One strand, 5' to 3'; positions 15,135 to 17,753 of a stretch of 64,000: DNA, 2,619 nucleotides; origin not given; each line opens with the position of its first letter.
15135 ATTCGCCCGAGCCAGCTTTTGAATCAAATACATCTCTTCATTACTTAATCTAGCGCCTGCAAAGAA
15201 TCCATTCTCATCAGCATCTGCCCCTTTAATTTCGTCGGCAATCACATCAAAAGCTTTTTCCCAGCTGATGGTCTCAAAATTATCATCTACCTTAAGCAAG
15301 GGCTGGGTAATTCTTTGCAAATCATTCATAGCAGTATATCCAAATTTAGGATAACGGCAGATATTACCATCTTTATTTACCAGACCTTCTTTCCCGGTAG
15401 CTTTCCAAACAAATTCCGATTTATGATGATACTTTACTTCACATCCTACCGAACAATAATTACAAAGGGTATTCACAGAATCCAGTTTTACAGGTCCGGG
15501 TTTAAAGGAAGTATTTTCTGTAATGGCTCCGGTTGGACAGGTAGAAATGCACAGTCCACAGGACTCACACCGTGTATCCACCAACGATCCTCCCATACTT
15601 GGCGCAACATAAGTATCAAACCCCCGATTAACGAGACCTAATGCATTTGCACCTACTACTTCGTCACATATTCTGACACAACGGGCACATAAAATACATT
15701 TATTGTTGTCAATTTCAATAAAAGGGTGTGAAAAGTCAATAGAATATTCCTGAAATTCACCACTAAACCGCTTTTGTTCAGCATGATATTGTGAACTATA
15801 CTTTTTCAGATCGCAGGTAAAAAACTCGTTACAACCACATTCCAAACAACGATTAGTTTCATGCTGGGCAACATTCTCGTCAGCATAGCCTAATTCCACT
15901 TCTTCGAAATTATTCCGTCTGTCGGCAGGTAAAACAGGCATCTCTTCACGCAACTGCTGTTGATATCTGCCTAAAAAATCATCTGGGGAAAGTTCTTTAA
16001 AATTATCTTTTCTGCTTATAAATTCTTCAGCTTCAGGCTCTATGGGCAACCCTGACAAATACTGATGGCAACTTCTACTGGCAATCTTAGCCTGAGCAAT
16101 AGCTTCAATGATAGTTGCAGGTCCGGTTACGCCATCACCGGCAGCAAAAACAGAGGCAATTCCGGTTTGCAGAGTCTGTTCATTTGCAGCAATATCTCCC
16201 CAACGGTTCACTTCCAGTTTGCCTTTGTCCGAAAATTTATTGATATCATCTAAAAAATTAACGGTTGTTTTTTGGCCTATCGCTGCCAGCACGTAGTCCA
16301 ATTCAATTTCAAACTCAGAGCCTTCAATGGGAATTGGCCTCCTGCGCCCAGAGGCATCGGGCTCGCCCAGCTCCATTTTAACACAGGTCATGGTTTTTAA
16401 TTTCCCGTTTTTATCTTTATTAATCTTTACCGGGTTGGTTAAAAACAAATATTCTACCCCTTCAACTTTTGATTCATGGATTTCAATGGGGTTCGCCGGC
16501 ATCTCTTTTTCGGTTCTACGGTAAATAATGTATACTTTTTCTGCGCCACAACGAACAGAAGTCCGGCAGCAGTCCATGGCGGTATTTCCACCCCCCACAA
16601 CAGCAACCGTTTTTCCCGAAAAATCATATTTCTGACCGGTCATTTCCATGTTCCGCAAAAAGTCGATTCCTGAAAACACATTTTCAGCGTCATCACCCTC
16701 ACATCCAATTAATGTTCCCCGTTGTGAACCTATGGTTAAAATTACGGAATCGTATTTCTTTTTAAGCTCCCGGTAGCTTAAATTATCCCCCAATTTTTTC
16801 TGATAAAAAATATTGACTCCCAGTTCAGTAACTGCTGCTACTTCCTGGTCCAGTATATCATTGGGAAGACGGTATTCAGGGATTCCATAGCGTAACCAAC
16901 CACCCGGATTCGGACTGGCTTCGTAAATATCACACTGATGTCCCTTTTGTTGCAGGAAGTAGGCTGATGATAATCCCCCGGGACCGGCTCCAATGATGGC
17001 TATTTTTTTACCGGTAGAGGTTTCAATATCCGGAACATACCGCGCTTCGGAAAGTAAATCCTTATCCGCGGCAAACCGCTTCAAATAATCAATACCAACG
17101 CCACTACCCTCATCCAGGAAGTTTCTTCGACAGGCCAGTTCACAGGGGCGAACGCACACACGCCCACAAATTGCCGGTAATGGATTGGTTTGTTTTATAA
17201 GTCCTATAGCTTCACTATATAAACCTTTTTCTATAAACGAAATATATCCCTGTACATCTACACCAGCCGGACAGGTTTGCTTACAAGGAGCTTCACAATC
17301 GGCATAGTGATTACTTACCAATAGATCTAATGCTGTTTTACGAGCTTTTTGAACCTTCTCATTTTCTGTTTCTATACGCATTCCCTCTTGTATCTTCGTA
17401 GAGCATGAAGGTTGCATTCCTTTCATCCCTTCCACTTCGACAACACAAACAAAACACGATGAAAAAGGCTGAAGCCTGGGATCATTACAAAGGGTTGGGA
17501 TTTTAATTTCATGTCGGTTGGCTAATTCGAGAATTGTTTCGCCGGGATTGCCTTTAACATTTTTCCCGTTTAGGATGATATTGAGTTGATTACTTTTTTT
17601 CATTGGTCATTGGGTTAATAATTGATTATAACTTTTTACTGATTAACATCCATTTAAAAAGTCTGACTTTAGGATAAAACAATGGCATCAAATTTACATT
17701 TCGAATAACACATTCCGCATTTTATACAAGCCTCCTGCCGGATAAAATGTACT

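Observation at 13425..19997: NuoE-like / NuoF-like / giant NuoG::GltD fusion / erythrin operon: candidate uncharacterised flavin-based bifurcating or transhydrogenase-type complex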

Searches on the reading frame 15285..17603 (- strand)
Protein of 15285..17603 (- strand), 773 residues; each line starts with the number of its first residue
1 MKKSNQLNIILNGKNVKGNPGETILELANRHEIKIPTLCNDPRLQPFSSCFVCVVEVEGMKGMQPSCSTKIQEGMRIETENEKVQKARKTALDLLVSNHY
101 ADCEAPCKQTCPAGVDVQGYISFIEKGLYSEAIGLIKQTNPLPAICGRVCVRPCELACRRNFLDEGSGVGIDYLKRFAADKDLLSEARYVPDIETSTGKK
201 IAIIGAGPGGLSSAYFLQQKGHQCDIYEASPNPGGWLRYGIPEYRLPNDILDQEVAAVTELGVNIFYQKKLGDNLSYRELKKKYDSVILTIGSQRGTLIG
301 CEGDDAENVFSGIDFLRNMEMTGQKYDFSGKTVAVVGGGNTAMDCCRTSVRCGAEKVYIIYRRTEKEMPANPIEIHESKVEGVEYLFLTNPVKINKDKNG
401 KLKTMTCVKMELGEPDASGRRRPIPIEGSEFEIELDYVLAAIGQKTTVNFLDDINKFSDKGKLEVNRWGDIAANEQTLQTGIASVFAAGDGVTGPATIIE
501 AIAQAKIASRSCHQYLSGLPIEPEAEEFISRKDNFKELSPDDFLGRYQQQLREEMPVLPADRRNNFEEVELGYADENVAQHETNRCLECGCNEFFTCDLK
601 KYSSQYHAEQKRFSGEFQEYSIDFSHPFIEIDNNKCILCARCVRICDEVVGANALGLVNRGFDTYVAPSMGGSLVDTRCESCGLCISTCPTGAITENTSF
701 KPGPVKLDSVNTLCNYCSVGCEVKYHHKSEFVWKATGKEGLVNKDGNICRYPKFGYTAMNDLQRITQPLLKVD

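Call 17: search_solved_structures(query=window:15285-17603:-, max_evalue=1e-100, show_alignments=3)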
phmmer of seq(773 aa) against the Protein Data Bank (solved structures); distinct sequences matched with E-value up to 1e-100: 3.
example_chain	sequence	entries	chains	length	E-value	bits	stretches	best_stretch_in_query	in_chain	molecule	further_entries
9bov_A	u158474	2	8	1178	1e-208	698.5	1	9-772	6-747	Molybdopterin oxidoreductase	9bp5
8oh5_C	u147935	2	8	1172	5.3e-204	682.9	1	6-771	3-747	Formate dehydrogenase-O, major subunit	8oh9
9n5u_A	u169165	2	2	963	2.4e-180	604.7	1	4-771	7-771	NfnA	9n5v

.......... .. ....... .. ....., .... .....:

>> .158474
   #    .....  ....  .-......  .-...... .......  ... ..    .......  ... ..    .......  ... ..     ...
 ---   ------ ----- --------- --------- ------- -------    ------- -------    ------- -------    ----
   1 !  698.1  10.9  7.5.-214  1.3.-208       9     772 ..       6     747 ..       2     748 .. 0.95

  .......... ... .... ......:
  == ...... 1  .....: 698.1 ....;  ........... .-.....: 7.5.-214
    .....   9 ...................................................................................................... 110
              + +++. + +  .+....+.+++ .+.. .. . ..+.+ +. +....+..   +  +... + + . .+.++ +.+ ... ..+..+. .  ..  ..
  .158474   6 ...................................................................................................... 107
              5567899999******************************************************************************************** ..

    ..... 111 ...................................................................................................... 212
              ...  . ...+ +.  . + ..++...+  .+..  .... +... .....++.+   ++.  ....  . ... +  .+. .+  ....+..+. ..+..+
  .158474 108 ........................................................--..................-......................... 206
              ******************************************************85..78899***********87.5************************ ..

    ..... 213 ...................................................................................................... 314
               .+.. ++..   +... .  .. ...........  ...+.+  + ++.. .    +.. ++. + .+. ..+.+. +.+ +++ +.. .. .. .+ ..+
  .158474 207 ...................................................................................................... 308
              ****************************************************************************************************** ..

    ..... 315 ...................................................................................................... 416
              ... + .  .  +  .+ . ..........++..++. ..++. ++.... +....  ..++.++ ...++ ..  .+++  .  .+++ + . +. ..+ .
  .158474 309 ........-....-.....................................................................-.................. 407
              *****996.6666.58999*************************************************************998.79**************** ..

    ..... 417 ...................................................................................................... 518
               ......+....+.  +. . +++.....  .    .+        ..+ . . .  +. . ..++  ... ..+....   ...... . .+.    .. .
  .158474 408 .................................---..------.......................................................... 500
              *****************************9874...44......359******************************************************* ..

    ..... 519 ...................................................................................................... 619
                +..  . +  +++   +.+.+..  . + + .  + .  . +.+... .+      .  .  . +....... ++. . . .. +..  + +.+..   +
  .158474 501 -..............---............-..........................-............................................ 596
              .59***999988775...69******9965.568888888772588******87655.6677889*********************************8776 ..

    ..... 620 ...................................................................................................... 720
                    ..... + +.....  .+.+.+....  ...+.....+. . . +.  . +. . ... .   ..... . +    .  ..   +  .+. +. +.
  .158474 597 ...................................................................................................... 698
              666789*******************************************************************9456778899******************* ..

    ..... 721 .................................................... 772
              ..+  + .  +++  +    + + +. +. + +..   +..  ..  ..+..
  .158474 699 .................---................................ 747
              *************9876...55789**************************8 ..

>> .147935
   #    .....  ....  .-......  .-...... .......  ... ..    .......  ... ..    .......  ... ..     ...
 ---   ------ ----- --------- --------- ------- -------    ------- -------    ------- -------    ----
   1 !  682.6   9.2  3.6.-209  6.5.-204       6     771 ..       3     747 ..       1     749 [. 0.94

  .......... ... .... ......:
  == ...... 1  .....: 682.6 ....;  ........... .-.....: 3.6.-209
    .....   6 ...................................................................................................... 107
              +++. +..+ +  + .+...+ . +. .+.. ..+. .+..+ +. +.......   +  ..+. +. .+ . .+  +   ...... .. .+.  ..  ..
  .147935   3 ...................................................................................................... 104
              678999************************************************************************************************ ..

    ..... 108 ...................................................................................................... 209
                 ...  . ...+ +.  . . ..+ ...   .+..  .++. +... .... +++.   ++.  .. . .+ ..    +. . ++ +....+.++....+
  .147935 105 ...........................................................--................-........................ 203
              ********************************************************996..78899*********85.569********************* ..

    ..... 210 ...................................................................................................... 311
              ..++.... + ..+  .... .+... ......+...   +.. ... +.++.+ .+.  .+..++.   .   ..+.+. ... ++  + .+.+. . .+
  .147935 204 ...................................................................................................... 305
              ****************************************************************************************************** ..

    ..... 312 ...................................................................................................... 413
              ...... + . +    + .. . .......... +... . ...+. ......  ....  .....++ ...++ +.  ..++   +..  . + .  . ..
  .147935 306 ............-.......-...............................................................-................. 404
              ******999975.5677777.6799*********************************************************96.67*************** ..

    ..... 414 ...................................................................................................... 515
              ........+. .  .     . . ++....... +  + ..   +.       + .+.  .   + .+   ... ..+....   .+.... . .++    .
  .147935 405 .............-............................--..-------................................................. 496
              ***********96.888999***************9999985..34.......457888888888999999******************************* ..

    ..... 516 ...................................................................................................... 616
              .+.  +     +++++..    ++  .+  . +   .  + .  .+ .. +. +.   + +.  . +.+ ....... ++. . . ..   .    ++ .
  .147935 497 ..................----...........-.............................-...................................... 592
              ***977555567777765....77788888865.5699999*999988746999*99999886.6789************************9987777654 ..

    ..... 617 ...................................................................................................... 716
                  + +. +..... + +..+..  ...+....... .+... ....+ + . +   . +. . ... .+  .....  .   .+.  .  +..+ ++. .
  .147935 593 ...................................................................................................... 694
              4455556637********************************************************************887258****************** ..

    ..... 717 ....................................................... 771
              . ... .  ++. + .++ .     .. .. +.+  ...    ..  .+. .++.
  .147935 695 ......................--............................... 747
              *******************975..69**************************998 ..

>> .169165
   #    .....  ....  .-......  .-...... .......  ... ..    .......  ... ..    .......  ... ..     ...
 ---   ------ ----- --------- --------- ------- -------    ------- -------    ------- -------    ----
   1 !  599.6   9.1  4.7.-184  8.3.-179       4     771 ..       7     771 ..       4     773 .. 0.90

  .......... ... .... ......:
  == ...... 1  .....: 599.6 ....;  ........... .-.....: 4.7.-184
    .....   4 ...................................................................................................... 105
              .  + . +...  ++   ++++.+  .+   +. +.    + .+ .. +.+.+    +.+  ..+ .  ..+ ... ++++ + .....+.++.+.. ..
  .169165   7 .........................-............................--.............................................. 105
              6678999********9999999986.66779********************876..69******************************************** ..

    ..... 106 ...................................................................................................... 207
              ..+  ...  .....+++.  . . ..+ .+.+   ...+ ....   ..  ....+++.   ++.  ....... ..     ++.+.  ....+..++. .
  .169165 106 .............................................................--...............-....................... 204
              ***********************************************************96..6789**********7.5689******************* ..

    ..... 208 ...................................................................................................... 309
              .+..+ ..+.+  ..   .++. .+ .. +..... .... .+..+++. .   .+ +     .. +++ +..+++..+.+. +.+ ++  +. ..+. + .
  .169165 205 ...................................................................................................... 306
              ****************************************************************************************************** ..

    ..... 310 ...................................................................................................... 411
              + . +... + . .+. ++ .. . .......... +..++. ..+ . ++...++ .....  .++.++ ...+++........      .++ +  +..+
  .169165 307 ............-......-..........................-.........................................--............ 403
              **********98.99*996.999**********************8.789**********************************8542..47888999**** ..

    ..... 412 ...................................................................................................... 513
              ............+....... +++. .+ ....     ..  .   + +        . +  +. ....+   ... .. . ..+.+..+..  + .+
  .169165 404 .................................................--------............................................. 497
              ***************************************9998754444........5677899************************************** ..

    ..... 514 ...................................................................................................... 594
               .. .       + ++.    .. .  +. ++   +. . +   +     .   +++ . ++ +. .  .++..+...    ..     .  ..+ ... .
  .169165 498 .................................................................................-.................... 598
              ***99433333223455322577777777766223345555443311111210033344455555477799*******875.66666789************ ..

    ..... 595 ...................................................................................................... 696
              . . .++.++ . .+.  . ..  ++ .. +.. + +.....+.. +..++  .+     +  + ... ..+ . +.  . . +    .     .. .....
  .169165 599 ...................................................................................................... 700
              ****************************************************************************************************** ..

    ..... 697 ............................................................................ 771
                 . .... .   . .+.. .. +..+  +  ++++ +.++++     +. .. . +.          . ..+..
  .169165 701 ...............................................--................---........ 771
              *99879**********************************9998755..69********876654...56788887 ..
